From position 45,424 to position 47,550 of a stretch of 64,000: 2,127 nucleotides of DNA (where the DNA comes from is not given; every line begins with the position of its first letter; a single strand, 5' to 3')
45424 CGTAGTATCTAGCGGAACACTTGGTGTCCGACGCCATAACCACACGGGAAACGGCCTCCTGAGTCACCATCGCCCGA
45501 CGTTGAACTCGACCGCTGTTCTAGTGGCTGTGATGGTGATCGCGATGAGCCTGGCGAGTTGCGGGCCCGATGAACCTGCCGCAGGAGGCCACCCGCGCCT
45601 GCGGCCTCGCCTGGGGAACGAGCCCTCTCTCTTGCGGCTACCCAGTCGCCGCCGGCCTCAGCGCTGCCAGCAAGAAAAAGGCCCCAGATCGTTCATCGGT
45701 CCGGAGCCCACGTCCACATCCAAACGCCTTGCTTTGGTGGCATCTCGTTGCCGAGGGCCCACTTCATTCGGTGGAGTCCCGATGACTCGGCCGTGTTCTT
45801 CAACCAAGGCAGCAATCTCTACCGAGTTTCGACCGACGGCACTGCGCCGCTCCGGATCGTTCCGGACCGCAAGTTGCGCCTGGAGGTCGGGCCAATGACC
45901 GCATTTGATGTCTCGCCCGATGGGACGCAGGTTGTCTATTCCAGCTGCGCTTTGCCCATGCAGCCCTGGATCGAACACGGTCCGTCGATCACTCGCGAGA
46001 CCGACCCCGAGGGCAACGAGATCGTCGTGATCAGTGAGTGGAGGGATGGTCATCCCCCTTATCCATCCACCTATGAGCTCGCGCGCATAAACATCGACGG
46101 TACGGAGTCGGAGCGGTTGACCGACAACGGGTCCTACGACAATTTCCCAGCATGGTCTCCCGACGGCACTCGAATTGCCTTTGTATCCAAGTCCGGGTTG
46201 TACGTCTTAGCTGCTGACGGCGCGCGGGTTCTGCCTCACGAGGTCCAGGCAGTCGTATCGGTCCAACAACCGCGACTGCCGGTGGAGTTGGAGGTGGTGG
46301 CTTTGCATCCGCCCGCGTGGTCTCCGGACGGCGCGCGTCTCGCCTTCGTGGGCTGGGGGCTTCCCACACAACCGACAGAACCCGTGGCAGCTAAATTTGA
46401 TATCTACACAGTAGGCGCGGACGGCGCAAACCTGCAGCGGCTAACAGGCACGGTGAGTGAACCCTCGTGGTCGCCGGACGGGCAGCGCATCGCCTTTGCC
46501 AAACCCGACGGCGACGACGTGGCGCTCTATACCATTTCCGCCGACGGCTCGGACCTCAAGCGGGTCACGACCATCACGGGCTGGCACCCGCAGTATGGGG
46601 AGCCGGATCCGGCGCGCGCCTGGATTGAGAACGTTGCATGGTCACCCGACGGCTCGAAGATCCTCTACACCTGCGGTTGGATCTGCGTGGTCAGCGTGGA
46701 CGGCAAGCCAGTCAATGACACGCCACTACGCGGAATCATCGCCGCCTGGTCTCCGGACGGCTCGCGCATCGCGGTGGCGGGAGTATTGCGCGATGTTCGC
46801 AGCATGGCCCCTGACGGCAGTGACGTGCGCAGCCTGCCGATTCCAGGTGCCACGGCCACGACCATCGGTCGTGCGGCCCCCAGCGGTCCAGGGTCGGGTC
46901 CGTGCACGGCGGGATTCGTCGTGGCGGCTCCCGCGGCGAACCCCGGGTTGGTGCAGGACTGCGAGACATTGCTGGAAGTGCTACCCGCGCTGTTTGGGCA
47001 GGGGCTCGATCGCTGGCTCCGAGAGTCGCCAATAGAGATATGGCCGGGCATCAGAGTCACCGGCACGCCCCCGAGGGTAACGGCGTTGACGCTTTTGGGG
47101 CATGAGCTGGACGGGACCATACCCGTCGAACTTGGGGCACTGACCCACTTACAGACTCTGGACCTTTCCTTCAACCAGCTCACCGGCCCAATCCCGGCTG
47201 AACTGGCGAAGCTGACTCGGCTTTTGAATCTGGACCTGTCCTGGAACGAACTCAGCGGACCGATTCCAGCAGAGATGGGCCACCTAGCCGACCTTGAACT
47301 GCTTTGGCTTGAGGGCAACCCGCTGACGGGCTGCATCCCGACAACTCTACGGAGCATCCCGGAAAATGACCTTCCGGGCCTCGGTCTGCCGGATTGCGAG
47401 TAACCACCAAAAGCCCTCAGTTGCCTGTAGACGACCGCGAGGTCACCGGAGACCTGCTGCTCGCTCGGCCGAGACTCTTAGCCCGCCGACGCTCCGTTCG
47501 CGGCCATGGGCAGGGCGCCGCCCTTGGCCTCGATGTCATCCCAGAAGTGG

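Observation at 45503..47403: Lipoprotein signal peptide out of frame with a PD40 beta-propeller plus plant-type LRR body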

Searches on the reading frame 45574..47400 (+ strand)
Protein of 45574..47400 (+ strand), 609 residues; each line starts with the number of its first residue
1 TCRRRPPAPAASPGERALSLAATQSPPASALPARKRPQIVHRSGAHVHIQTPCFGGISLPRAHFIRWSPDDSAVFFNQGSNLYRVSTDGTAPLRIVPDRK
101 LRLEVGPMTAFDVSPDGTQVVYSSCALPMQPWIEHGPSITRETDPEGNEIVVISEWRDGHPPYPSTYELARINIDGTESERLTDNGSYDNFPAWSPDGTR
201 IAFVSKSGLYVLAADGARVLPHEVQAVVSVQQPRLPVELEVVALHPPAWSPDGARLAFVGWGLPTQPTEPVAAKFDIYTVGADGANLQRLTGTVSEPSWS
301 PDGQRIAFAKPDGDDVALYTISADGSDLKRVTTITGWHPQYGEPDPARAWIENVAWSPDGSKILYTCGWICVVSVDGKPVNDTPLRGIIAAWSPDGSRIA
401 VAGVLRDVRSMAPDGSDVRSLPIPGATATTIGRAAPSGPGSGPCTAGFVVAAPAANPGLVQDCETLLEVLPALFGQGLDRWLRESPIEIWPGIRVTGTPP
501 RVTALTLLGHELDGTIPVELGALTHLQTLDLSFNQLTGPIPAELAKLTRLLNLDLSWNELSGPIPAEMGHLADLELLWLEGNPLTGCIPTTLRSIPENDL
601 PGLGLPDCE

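Call 6: search_protein_families(library=pfam, proteins=[window:45574-47400:+], max_evalue=0.1)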
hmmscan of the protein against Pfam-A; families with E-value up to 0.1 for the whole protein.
window:45574-47400:+ (609 aa): 16 families
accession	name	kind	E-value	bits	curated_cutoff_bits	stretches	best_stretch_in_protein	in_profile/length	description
PF07676.18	PD40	-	7.3e-27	93.1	20.9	3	180-206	2-28/38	WD40-like Beta Propeller Repeat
PF00930.27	DPPIV_N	-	8.2e-15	54.8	22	2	163-259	21-118/354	Dipeptidyl peptidase IV (DPP IV) N-terminal region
PF00560.39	LRR_1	-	2.8e-10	38.7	20.6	1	525-547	1-23/23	Leucine Rich Repeat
PF13855.12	LRR_8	-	8.7e-09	35.5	27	2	525-584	2-61/61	Leucine rich repeat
PF24797.1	Beta-prop_WDR35_TULP_N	-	1.3e-07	31.6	80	1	349-423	116-195/332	WDR35/TULP4 N-terminal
PF23598.1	LRR_14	-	1.1e-06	28.2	40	1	515-579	61-121/353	Leucine-rich repeat region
PF25174.1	Beta-prop_THOC3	-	4e-06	26.5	305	1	294-403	5-107/272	THOC3 beta-propeller domain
PF12799.13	LRR_4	-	7.2e-05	23.3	27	1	524-556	1-31/44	Leucine Rich repeats (2 copies)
PF09142.17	TruB_C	-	0.00011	22.3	28.7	1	376-401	16-41/56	tRNA Pseudouridine synthase II, C terminal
PF10647.15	Gmad1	-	0.00016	22.1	20.5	0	243-330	24-101/251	Lipoprotein LpqB beta-propeller domain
PF13516.12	LRR_6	-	0.00039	20.7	23.4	1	523-538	2-17/24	Leucine Rich repeat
PF25460.1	Beta-prop_Aladin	-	0.00063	19.4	171.1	0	63-86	157-180/340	Aladin seven-bladed propeller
PF00400.38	WD40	-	0.00078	20.4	27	0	350-369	13-31/39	WD domain, G-beta repeat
PF12894.13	ANAPC4_WD40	-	0.0023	18.6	22.9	0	290-320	37-66/91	Anaphase-promoting complex subunit 4 WD40 domain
PF23211.1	LRR_LRWD1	-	0.024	14.8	28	1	503-585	24-99/190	Leucine-rich repeat and WD repeat-containing protein 1, LRR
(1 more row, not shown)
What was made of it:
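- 45748..46905 (+): PD40 (TolB-like) beta-propeller, about seven blades, with six WSPDG-type motifs. Pfam PD40 at E=7e-27 and DPPIV_N at 8e-15 (call 6).
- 46906..47403 (+): Plant-type LRR module: a Cys-containing helical N-cap, one degenerate and three canonical 24-residue LRRs, a C-terminal Cys cap, and the stop codon. Pfam LRR_1 and LRR_8 (call 6).
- On PD40 / TolB-like beta-propeller: 93.1 bits against a cut-off of 20.9 (call 6).
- Checked: LRR_1 and LRR_8 also pass their cut-offs (call 6).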

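Call 7: search_protein_families(library=ncbifam, proteins=[window:45574-47400:+], max_evalue=0.1)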
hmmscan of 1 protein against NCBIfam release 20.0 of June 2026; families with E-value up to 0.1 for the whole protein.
window:45574-47400:+ (609 aa): 9 families
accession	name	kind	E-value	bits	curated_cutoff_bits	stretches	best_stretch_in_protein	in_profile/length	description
TIGR02800.1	propeller_TolB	equivalog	1.5e-21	76.8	343.15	2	247-366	196-296/418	Tol-Pal system beta propeller repeat protein TolB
NF053518.1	DipepPtdsDpp5Prph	equivalog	5.5e-15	54.9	900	2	250-336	20-106/655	dipeptidyl-peptidase Dpp5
NF002183.0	PRK01029.1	equivalog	2.8e-14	53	405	3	144-206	289-346/429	Tol-Pal system protein TolB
NF033523.0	lasso_peptidase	equivalog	7.1e-12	44.9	400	1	292-367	88-150/638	Atxe2 family lasso peptide isopeptidase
NF041381.1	XopAC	subfamily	9.3e-08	31.2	450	1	515-592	127-203/451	XopAC/AvrAC family type III secretion system effector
NF041400.1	XopAE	equivalog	3.6e-06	26.2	600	1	514-580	103-169/478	type III secretion system effector XopAE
NF003124.0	PRK04043.1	equivalog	0.00021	20.2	428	0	165-207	347-388/419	Tol-Pal system protein TolB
NF045725.1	TmcD_fam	equivalog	0.011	14.7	440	0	271-326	283-336/412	electron transfer complex subunit TmcD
NF041351.1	XopL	equivalog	0.041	12.6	500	0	526-594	53-118/497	type III secretion system leucine-rich repeat domain-containing effector XopL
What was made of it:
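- On TolB proper (TIGR02800): 76.8 bits against a cut-off of 343 (call 7).
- Closest known: TolB. Same: TIGR02800 matches at 1.5e-21 (call 7).
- Closest known: Xanthomonas type III effectors with plant-type LRRs. Same: Weak NCBIfam matches over the LRR region: XopAC at 9e-8 and XopAE at 4e-6 (call 7).
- Closest known: Xanthomonas type III effectors with plant-type LRRs. Different: There are no Fic or E3-ligase domains, and export would be by Sec/lipoprotein signal, not type III (call 7).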

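Call 8: find_homologous_proteins(query=window:45574-47400:+, max_evalue=0.00001)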
Query window:45574-47400:+ (609 aa): 6187 proteins with E <= 0.00001 among 8000 candidates; the best 120 are listed.
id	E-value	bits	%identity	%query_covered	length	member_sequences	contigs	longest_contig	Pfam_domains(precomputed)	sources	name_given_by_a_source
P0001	0.0e+0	1137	99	82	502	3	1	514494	PF23598.2,PF25174.2,PF26549.1,PF00930.28,PF24797.2,PF23381.2,PF00560.40,PF26550.2,PF13855.13,PF07676.19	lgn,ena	-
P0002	0.0e+0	1081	89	88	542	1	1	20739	PF23598.2,PF26549.1,PF00930.28,PF24797.2,PF23381.2,PF00560.40,PF12799.14,PF26550.2,PF13855.13,PF07676.19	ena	-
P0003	0.0e+0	1030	85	88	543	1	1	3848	PF23598.2,PF25174.2,PF00930.28,PF23381.2,PF13855.13,PF07676.19,PF26549.1,PF24797.2,PF09142.18,PF00560.40,PF12799.14,PF26550.2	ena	-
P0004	1.6e-288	977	86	82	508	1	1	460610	PF23598.2,PF25174.2,PF26549.1,PF00930.28,PF24797.2,PF23381.2,PF00560.40,PF12799.14,PF26550.2,PF13855.13,PF07676.19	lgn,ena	-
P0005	2.8e-286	969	82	82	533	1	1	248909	PF23598.2,PF25174.2,PF00930.28,PF23381.2,PF13855.13,PF07676.19,PF13516.13,PF26549.1,PF24797.2,PF00560.40,PF12799.14,PF26550.2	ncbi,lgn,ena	-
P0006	2.6e-266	903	69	96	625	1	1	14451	PF23598.2,PF25174.2,PF26549.1,PF00930.28,PF00560.40,PF12799.14,PF26550.2,PF13855.13,PF07676.19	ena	-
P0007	3.7e-264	896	75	88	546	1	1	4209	PF25174.2,PF26549.1,PF00930.28,PF24797.2,PF23381.2,PF00560.40,PF26550.2,PF13855.13,PF07676.19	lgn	-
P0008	1.2e-184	633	47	80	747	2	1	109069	PF23598.2,PF25174.2,PF00930.28,PF23381.2,PF25013.1,PF13855.13,PF07676.19,PF26549.1,PF09142.18,PF25019.1,PF00560.40,PF12799.14,PF26550.2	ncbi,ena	-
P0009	4.6e-180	618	48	82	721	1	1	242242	PF23598.2,PF13516.13,PF26549.1,PF00930.28,PF24797.2,PF00560.40,PF12799.14,PF26550.2,PF13855.13,PF23211.1,PF07676.19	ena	-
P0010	8.5e-179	614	47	82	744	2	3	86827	PF23598.2,PF26549.1,PF00930.28,PF09142.18,PF24141.2,PF25019.1,PF00560.40,PF12799.14,PF26550.2,PF13855.13,PF07676.19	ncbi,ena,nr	ncbi:MAG: hypothetical protein OXG33_11340 [Chloroflexi bacterium]|nr:hypothetical protein [Chlorofl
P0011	3.0e-176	606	47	91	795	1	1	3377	PF23598.2,PF25174.2,PF00930.28,PF23381.2,PF13855.13,PF07676.19,PF26549.1,PF24797.2,PF09142.18,PF00560.40,PF12799.14,PF26550.2,PF25460.2,PF00400.39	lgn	-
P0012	3.5e-165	569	45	89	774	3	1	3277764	PF23598.2,PF25174.2,PF00930.28,PF23381.2,PF12894.14,PF13855.13,PF23211.1,PF07676.19,PF26549.1,PF00560.40,PF12799.14,PF26550.2,PF25460.2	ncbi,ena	-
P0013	9.6e-163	561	43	83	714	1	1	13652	PF23598.2,PF25174.2,PF26549.1,PF00930.28,PF23381.2,PF25019.1,PF00560.40,PF12799.14,PF26550.2,PF13855.13,PF07676.19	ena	-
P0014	1.1e-161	558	41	93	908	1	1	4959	PF23598.2,PF26549.1,PF25019.1,PF00560.40,PF12799.14,PF26550.2,PF13855.13,PF23211.1,PF07676.19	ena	-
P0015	7.6e-161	555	43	87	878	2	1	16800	PF23598.2,PF13516.13,PF25174.2,PF26549.1,PF00930.28,PF00560.40,PF12799.14,PF26550.2,PF13855.13,PF23211.1,PF07676.19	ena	-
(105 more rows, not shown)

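Call 11: find_encoding_contigs(protein=P0001, flank=3000, max_places=3)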
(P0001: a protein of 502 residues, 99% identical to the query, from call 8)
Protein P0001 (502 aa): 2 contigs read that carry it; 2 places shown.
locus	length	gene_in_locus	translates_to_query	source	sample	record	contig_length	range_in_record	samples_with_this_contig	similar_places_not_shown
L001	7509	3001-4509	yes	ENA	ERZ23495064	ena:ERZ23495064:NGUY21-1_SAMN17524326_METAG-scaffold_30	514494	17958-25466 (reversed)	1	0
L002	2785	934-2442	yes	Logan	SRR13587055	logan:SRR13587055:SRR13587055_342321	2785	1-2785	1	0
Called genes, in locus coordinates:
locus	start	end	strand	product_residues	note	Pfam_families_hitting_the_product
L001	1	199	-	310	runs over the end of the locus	PF01261:AP_endonuc_2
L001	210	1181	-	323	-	PF01261:AP_endonuc_2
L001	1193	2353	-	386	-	PF02746:MR_MLE_N, PF13378:MR_MLE_C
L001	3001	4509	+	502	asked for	PF26550:Tricorn_2nd (faint), PF00930:DPPIV_N (weak), PF07676:PD40, PF24797:Beta-prop_WDR35_TULP_N (faint), PF25174:Beta-prop_THOC3 (faint), PF26549:Tricorn_N, PF23598:LRR_14 (weak), PF13855:LRR_8 (weak), +2 more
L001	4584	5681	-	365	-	PF00005:ABC_tran, PF02463:SMC_N (weak), PF08352:oligo_HPY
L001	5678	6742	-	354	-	PF00005:ABC_tran, PF13304:AAA_21 (weak), PF08352:oligo_HPY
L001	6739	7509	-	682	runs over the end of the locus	PF02538:Hydantoinase_B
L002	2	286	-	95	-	?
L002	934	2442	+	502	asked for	PF26550:Tricorn_2nd (faint), PF00930:DPPIV_N (weak), PF07676:PD40, PF24797:Beta-prop_WDR35_TULP_N (faint), PF25174:Beta-prop_THOC3 (faint), PF26549:Tricorn_N, PF23598:LRR_14 (weak), PF13855:LRR_8 (weak), +2 more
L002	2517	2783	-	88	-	?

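Call 12: find_encoding_contigs(protein=P0002, flank=3000, max_places=3)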
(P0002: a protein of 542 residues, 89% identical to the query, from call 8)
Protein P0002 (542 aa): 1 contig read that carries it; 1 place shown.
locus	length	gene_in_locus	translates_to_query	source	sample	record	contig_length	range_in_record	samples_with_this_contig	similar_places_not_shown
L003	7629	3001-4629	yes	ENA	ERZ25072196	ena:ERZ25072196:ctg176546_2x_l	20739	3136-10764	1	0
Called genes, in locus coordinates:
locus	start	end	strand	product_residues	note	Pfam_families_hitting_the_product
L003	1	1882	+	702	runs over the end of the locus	PF00930:DPPIV_N (faint), PF07676:PD40 (faint), PF26549:Tricorn_N, PF23598:LRR_14, PF23598:LRR_14, PF13855:LRR_8 (weak), PF23598:LRR_14 (weak), PF13855:LRR_8 (weak), +6 more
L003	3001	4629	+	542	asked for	PF26550:Tricorn_2nd (faint), PF00930:DPPIV_N (weak), PF07676:PD40, PF23381:Beta-prop_IFT122_1st (faint), PF24797:Beta-prop_WDR35_TULP_N (faint), PF26549:Tricorn_N, PF23598:LRR_14 (weak), PF13855:LRR_8, +2 more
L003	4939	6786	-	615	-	PF07690:MFS_1, PF00083:Sugar_tr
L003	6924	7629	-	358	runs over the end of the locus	PF00005:ABC_tran, PF02463:SMC_N (weak), PF08352:oligo_HPY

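Call 13: find_encoding_contigs(protein=P0003, flank=3000, max_places=3)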
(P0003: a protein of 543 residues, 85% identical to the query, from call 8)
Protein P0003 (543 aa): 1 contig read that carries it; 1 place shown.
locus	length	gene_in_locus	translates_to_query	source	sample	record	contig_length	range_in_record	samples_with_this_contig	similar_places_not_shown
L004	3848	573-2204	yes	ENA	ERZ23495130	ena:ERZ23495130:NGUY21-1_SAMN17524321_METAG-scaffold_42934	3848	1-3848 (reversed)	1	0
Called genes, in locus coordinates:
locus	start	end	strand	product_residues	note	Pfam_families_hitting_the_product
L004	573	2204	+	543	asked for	PF00930:DPPIV_N (faint), PF26550:Tricorn_2nd (faint), PF23381:Beta-prop_IFT122_1st (faint), PF07676:PD40 (weak), PF09142:TruB_C (faint), PF26549:Tricorn_N, PF23598:LRR_14 (weak), PF13855:LRR_8 (weak), +4 more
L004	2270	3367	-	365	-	PF00005:ABC_tran, PF02463:SMC_N (weak), PF08352:oligo_HPY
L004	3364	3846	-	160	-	?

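Call 14: find_encoding_contigs(protein=P0004, flank=3000, max_places=3)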
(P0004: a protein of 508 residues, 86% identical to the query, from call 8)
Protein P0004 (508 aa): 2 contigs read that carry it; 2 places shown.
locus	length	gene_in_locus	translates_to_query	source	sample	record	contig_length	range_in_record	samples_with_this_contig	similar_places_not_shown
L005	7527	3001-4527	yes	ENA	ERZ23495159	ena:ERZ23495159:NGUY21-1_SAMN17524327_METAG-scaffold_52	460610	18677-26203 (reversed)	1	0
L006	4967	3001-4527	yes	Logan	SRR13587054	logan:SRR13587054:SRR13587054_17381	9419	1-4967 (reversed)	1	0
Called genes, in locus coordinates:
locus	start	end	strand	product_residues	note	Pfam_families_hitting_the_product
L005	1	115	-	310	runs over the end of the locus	PF01261:AP_endonuc_2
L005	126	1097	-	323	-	PF01261:AP_endonuc_2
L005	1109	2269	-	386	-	PF02746:MR_MLE_N, PF13378:MR_MLE_C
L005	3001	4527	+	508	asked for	PF26550:Tricorn_2nd (faint), PF00930:DPPIV_N (faint), PF07676:PD40, PF23381:Beta-prop_IFT122_1st (faint), PF24797:Beta-prop_WDR35_TULP_N (faint), PF25174:Beta-prop_THOC3 (faint), PF26549:Tricorn_N, PF23598:LRR_14 (weak), +3 more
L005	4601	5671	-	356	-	PF00005:ABC_tran, PF02463:SMC_N (weak), PF08352:oligo_HPY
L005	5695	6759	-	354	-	PF00005:ABC_tran, PF13304:AAA_21 (weak), PF08352:oligo_HPY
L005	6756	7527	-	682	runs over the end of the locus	PF02538:Hydantoinase_B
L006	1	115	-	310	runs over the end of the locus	PF01261:AP_endonuc_2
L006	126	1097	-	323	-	PF01261:AP_endonuc_2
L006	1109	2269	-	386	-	PF02746:MR_MLE_N, PF13378:MR_MLE_C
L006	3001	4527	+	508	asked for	PF26550:Tricorn_2nd (faint), PF00930:DPPIV_N (faint), PF07676:PD40, PF23381:Beta-prop_IFT122_1st (faint), PF24797:Beta-prop_WDR35_TULP_N (faint), PF25174:Beta-prop_THOC3 (faint), PF26549:Tricorn_N, PF23598:LRR_14 (weak), +3 more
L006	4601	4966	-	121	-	?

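Call 15: find_encoding_contigs(protein=P0005, flank=3000, max_places=3)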
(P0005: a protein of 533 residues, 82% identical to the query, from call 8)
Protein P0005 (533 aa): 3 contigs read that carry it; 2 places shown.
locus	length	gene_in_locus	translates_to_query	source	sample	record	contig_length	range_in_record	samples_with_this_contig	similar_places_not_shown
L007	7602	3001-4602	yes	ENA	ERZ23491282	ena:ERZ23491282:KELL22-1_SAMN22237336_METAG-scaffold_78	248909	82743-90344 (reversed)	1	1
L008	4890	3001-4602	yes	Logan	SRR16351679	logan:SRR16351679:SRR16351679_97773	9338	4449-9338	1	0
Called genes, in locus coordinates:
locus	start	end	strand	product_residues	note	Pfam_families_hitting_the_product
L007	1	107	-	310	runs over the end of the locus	PF01261:AP_endonuc_2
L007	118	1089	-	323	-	PF01261:AP_endonuc_2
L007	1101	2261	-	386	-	PF02746:MR_MLE_N, PF13378:MR_MLE_C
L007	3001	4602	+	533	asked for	PF26550:Tricorn_2nd (faint), PF00930:DPPIV_N (faint), PF07676:PD40 (weak), PF23381:Beta-prop_IFT122_1st (faint), PF25174:Beta-prop_THOC3 (faint), PF24797:Beta-prop_WDR35_TULP_N (faint), PF26549:Tricorn_N, PF23598:LRR_14 (weak), +4 more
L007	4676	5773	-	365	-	PF00005:ABC_tran, PF02463:SMC_N (weak), PF08352:oligo_HPY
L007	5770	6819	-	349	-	PF00005:ABC_tran, PF13304:AAA_21 (weak), PF08352:oligo_HPY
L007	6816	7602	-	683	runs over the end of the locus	PF02538:Hydantoinase_B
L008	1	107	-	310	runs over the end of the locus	PF01261:AP_endonuc_2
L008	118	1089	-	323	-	PF01261:AP_endonuc_2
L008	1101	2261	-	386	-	PF02746:MR_MLE_N, PF13378:MR_MLE_C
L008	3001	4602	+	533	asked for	PF26550:Tricorn_2nd (faint), PF00930:DPPIV_N (faint), PF07676:PD40 (weak), PF23381:Beta-prop_IFT122_1st (faint), PF25174:Beta-prop_THOC3 (faint), PF24797:Beta-prop_WDR35_TULP_N (faint), PF26549:Tricorn_N, PF23598:LRR_14 (weak), +4 more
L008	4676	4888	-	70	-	?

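Call 16: find_encoding_contigs(protein=P0006, flank=3000, max_places=3)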
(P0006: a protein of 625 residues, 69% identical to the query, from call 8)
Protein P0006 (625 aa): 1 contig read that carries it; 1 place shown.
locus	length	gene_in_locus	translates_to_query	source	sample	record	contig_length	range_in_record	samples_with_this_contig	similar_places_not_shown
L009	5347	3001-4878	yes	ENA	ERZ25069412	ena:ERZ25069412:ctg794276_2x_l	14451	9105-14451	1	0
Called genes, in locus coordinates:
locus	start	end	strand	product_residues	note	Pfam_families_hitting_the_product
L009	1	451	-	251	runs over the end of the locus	PF01261:AP_endonuc_2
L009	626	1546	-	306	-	PF01261:AP_endonuc_2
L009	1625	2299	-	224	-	PF13378:MR_MLE_C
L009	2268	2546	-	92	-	PF02746:MR_MLE_N (weak)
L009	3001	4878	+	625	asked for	PF00930:DPPIV_N (faint), PF25174:Beta-prop_THOC3 (faint), PF26549:Tricorn_N (weak), PF07676:PD40 (weak), PF26549:Tricorn_N, PF13855:LRR_8 (weak), PF23598:LRR_14 (weak), PF13855:LRR_8 (weak), +3 more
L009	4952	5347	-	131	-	?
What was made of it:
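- Metagenome assemblies can carry indels: L009, a long-read style contig, has its MR_MLE gene split in two (call 16).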

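Call 17: find_encoding_contigs(protein=P0007, flank=3000, max_places=3)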
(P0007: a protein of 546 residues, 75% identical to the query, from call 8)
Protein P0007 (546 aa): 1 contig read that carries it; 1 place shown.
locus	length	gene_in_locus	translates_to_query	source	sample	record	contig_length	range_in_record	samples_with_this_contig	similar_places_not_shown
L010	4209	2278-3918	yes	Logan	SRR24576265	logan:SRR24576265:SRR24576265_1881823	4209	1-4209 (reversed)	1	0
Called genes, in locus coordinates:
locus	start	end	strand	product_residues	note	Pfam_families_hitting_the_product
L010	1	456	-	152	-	?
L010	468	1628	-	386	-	PF02746:MR_MLE_N, PF13378:MR_MLE_C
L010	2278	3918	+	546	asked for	PF00930:DPPIV_N (faint), PF23381:Beta-prop_IFT122_1st (faint), PF26550:Tricorn_2nd (faint), PF25174:Beta-prop_THOC3 (faint), PF07676:PD40 (weak), PF24797:Beta-prop_WDR35_TULP_N (faint), PF26549:Tricorn_N, PF13855:LRR_8 (faint), +1 more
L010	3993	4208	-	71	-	?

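Call 25: find_encoding_contigs(protein=window:45895-47400:+, flank=1500, max_places=6)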
Protein window:45895-47400:+ (502 aa): 5 contigs read that carry it; 3 places shown.
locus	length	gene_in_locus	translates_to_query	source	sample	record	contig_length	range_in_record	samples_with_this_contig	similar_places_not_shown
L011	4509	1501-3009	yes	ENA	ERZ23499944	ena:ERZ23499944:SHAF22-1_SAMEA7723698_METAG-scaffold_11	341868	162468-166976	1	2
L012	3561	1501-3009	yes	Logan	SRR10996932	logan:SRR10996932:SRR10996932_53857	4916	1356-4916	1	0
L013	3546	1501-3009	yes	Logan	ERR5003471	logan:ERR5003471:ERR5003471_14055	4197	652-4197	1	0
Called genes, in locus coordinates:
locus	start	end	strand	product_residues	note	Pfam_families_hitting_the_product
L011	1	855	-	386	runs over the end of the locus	PF02746:MR_MLE_N, PF13378:MR_MLE_C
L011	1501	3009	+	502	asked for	PF26550:Tricorn_2nd (faint), PF00930:DPPIV_N (weak), PF07676:PD40, PF24797:Beta-prop_WDR35_TULP_N (faint), PF25174:Beta-prop_THOC3 (faint), PF26549:Tricorn_N, PF23598:LRR_14 (weak), PF13855:LRR_8 (weak), +2 more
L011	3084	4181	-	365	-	PF00005:ABC_tran, PF02463:SMC_N (weak), PF08352:oligo_HPY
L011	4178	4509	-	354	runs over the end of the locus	PF00005:ABC_tran, PF13304:AAA_21 (weak), PF08352:oligo_HPY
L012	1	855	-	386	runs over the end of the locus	PF02746:MR_MLE_N, PF13378:MR_MLE_C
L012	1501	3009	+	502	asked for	PF26550:Tricorn_2nd (faint), PF00930:DPPIV_N (weak), PF07676:PD40, PF24797:Beta-prop_WDR35_TULP_N (faint), PF25174:Beta-prop_THOC3 (faint), PF26549:Tricorn_N, PF23598:LRR_14 (weak), PF13855:LRR_8 (weak), +2 more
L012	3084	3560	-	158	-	?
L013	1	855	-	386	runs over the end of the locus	PF02746:MR_MLE_N, PF13378:MR_MLE_C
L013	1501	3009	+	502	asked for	PF26550:Tricorn_2nd (faint), PF00930:DPPIV_N (weak), PF07676:PD40, PF24797:Beta-prop_WDR35_TULP_N (faint), PF25174:Beta-prop_THOC3 (faint), PF26549:Tricorn_N, PF23598:LRR_14 (weak), PF13855:LRR_8 (weak), +2 more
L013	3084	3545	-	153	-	?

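Call 29: find_related_loci(query=window:45748-47400:+, collection=genome_contigs, flank=2000)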
Query window:45748-47400:+ (551 aa) in genome_contigs; peptide patterns used: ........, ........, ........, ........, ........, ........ (x = any residue, [..] = any of these).
93 stretches matched a pattern; 2 encode a relative of the query (tblastn E <= 1e-3); 2 distinct loci.
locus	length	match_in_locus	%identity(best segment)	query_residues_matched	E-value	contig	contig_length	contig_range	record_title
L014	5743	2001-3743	82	1-550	0e+0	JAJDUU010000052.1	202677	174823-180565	MAG: Chloroflexota bacterium isolate jk18x1bzbins.9 k141_836102, whole genome shotgun sequence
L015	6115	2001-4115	46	7-551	2e-133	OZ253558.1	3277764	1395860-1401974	MAG: Chloroflexota bacterium isolate faa4938b-925b-4a81-b3a1-ab9e0e292ea9 genome assembly, chromosome: 1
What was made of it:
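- On Sponge-symbiont eukaryotic-like proteins: Relatives are Chloroflexota MAGs (call 29).
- Closest known: Eukaryotic-like repeat proteins. Same: It is an LRR protein in a Chloroflexota MAG lineage (call 29).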
